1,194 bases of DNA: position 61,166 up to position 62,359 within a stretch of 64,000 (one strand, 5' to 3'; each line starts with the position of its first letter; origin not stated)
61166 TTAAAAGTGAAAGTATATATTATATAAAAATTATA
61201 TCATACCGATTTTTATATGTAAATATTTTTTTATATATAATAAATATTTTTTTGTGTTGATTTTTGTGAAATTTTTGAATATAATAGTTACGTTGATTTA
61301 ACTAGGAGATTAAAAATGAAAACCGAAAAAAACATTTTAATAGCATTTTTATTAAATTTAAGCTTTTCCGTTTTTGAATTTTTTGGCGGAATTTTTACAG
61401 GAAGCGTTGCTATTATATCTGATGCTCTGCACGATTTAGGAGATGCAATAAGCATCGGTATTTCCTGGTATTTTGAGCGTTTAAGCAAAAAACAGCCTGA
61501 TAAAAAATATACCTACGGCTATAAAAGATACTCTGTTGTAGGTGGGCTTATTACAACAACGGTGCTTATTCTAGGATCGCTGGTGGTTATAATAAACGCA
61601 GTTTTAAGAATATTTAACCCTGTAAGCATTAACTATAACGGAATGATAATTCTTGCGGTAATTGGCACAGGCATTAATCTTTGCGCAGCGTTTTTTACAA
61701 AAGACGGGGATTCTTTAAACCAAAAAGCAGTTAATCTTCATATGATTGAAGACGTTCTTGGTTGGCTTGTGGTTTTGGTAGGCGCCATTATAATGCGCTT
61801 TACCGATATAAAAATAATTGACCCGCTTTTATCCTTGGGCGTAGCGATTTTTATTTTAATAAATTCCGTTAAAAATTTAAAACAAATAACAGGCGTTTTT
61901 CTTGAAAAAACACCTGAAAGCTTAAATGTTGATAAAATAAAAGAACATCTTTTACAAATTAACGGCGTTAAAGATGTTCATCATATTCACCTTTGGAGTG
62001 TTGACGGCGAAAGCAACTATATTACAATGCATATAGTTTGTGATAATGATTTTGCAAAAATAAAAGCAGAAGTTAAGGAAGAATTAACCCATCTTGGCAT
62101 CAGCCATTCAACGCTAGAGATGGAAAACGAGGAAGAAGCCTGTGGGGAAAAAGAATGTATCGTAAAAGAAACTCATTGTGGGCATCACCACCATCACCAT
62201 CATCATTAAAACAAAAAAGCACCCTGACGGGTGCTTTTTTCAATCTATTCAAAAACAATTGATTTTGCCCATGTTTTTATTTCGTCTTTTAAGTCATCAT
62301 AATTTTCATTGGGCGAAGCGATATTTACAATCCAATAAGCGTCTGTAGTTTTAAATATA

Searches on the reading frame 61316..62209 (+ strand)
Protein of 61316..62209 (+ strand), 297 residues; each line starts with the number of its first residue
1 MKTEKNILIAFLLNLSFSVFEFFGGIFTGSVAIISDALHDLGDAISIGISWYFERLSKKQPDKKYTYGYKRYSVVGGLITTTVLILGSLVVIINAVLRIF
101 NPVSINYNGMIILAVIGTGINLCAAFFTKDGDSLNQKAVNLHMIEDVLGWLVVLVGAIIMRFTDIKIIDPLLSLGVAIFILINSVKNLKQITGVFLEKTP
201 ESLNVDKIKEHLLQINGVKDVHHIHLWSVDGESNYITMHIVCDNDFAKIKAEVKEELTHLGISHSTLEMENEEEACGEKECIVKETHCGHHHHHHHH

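Call 54: search_protein_families(library=pfam, proteins=[window:61316-62209:+], max_evalue=0.00001)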
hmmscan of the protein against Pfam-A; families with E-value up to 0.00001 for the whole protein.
window:61316-62209:+ (297 aa): 2 families
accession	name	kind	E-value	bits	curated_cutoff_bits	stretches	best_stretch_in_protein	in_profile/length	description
PF01545.26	Cation_efflux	-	2.4e-41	142.1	26.6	1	7-189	1-191/198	Cation efflux family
PF16916.11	ZT_dimer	-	1.7e-09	38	26.7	1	200-267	1-73/78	Dimerisation domain of Zinc Transporter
